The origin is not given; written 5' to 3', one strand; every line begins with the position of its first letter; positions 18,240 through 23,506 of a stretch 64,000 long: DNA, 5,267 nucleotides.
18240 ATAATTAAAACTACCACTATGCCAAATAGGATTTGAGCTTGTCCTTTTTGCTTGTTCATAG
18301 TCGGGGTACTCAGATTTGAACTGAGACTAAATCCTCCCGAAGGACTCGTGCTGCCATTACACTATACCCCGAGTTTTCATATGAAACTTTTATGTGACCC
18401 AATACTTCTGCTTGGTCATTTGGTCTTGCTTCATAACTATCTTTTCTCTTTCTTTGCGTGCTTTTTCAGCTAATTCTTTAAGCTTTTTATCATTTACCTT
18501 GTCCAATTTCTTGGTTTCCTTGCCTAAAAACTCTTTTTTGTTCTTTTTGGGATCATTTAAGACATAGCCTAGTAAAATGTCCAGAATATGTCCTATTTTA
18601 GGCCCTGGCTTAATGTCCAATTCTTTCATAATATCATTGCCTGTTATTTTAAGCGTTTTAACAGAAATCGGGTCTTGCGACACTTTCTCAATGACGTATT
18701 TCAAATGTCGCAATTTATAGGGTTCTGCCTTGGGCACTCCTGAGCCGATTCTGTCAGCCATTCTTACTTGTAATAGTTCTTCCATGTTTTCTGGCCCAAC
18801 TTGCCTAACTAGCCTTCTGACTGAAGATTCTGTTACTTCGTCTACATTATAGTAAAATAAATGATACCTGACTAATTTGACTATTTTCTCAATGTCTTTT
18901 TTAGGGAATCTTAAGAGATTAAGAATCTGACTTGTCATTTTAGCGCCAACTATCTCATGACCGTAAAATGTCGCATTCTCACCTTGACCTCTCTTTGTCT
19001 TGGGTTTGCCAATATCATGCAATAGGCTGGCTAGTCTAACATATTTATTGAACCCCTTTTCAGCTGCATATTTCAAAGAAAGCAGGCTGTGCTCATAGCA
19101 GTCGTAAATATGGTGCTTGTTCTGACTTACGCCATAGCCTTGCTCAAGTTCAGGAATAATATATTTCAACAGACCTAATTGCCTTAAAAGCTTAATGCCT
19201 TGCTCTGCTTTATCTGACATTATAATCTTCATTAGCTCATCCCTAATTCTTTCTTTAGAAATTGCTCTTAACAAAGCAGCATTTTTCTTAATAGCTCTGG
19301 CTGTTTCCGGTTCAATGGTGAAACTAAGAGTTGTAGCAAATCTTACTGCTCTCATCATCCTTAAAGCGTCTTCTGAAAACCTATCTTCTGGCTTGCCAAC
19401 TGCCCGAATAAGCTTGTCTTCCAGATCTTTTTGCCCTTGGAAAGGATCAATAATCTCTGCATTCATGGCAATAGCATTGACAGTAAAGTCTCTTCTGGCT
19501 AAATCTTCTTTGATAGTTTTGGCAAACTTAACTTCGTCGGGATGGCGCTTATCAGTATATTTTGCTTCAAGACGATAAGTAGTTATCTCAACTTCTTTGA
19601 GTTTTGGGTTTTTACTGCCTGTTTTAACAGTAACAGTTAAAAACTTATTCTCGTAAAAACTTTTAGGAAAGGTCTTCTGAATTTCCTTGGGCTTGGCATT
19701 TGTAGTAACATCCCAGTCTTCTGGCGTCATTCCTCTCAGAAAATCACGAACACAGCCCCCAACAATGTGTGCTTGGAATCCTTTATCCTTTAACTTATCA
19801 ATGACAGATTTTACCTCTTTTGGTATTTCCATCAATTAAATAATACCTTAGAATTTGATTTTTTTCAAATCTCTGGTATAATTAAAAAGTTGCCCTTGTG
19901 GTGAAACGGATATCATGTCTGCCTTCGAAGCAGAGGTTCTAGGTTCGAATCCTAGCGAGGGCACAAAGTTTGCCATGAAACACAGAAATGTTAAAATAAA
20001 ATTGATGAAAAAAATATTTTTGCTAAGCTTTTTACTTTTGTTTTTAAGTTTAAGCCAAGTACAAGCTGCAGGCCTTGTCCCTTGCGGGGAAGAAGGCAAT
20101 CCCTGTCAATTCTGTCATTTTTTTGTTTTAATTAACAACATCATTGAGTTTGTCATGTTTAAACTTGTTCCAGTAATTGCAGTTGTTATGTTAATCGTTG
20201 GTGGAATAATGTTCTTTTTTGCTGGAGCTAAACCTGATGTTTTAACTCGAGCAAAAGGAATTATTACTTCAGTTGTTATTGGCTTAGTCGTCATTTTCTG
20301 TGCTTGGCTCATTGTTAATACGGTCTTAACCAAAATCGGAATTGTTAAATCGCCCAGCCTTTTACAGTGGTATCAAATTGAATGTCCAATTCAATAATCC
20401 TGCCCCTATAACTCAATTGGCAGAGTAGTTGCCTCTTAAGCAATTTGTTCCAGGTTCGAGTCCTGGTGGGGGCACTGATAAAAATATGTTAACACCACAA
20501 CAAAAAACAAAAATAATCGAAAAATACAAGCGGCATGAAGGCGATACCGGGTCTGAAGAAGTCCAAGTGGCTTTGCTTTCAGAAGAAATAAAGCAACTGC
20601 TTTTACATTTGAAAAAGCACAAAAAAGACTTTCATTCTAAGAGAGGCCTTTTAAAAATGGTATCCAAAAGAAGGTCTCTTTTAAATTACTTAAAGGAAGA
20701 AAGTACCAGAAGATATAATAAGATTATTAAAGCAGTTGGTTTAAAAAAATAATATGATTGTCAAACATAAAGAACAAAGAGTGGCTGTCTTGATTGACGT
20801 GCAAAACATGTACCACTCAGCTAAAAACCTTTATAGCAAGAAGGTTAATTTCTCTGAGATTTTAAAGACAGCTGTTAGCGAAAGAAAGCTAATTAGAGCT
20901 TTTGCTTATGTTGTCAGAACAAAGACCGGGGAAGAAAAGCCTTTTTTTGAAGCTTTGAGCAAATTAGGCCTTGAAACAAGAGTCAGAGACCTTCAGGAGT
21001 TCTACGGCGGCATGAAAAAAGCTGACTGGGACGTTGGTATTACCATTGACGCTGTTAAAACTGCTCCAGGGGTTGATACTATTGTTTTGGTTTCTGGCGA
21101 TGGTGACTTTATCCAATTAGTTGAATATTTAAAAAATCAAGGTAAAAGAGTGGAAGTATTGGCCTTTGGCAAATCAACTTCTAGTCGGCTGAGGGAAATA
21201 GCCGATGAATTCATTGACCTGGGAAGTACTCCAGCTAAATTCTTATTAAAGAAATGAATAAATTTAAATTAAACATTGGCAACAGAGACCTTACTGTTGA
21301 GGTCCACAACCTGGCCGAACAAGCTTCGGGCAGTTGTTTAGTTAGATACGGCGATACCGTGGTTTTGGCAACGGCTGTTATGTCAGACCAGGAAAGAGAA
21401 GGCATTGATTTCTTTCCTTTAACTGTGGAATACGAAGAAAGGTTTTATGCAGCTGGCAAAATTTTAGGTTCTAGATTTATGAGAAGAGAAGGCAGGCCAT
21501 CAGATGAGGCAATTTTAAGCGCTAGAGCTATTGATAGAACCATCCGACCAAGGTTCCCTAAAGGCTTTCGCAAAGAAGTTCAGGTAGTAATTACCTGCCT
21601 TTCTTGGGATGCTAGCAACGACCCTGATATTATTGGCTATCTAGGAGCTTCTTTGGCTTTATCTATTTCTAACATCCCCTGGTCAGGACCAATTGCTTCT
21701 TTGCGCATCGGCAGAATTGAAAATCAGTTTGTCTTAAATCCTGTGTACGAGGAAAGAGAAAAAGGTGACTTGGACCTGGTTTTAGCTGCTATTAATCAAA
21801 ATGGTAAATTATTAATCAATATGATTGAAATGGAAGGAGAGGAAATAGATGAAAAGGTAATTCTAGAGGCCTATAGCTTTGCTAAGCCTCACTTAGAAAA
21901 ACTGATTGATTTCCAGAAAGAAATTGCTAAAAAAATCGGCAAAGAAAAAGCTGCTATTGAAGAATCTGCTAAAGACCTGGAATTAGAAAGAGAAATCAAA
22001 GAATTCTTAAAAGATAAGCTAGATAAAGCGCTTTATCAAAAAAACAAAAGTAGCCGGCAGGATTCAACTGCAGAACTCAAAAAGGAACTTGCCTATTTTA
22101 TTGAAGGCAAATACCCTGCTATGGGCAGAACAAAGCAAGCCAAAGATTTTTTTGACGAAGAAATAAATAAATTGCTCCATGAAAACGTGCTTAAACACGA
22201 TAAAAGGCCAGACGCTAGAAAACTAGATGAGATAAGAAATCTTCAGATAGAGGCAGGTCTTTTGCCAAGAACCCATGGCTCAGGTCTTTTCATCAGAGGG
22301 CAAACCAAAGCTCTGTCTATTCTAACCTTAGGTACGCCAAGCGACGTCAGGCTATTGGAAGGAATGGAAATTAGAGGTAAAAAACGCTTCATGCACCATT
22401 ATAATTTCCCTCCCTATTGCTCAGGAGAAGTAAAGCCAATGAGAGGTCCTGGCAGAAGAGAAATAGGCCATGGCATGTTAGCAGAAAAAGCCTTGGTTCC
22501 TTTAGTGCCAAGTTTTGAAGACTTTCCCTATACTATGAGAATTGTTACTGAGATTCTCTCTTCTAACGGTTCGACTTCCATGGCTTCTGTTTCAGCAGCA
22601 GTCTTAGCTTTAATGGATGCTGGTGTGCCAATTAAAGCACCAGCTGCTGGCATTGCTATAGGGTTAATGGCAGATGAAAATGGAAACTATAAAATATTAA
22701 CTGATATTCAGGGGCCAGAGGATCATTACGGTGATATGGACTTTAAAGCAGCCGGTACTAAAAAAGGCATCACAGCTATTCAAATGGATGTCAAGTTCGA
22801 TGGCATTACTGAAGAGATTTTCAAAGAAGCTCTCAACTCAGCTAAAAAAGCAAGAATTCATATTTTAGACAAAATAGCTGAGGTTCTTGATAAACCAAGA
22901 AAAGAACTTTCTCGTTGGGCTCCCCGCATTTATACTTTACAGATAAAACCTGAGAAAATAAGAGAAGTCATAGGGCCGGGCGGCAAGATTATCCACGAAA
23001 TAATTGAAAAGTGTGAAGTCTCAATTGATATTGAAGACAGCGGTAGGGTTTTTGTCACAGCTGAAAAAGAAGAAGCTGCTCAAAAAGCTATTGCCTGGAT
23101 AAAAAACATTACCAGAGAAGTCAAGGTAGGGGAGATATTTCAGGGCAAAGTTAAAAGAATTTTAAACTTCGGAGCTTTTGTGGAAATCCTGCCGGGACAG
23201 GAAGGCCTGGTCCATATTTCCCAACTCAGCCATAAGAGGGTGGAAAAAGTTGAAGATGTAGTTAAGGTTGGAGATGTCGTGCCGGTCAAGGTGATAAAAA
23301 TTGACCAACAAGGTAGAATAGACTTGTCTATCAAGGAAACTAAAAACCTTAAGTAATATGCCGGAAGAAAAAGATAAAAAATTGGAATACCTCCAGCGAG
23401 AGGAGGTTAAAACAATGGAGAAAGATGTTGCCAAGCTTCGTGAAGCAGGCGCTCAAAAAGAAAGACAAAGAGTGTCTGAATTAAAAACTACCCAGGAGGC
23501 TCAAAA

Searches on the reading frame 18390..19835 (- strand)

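Call 90: search_protein_families(library=pfam, proteins=[window:18390-19835:-], max_evalue=0.00001)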
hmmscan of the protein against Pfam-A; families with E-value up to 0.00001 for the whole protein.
window:18390-19835:- (481 aa): 4 families
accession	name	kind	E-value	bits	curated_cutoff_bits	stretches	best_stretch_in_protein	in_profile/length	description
PF01743.26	PolyA_pol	-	2.6e-35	121.9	23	1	23-144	2-126/126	Poly A polymerase head domain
PF12627.12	PolyA_pol_RNAbd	-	8.9e-25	86.7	22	1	172-231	2-61/64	Probable RNA and SrmB- binding site of polymerase A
PF01966.28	HD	-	2e-12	47.8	22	1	247-361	2-111/116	HD domain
PF13735.12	tRNA_NucTran2_2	-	1.8e-10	41.4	27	1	301-437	24-145/149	tRNA nucleotidyltransferase domain 2 putative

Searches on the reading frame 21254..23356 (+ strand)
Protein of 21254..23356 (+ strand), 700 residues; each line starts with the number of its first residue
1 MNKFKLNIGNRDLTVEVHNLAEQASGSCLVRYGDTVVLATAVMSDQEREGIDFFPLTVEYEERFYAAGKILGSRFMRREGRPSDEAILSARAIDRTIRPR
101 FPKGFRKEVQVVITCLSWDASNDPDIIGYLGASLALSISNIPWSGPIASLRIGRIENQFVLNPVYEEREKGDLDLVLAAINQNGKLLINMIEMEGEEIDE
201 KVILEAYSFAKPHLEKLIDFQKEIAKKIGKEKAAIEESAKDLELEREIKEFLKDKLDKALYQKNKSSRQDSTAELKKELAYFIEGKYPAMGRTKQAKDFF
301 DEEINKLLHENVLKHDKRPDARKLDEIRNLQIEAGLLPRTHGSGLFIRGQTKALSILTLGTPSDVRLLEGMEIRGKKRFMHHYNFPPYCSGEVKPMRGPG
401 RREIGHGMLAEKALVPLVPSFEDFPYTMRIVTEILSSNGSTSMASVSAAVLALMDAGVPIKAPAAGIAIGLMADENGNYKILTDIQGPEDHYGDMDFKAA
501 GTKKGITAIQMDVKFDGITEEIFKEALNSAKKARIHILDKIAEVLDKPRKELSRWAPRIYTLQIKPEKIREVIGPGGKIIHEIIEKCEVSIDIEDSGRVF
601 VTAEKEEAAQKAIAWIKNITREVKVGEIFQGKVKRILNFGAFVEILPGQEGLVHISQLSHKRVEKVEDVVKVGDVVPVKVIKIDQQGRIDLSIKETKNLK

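Call 90: search_protein_families(library=pfam, proteins=[window:21254-23356:+], max_evalue=0.00001)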
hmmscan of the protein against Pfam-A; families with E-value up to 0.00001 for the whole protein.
window:21254-23356:+ (700 aa): 4 families
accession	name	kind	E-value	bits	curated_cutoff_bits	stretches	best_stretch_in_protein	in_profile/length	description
PF01138.27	RNase_PH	-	5.8e-56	188.9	25.5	2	11-142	3-130/130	3' exoribonuclease family, domain 1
PF00575.29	S1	-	4.8e-22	78.6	22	1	623-694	2-74/74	S1 RNA binding domain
PF03725.20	RNase_PH_C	-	7.7e-18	64.7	20.8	1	145-211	1-65/67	3' exoribonuclease family, domain 2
PF00013.35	KH_1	-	2.8e-09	37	21.5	1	560-617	2-65/66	KH domain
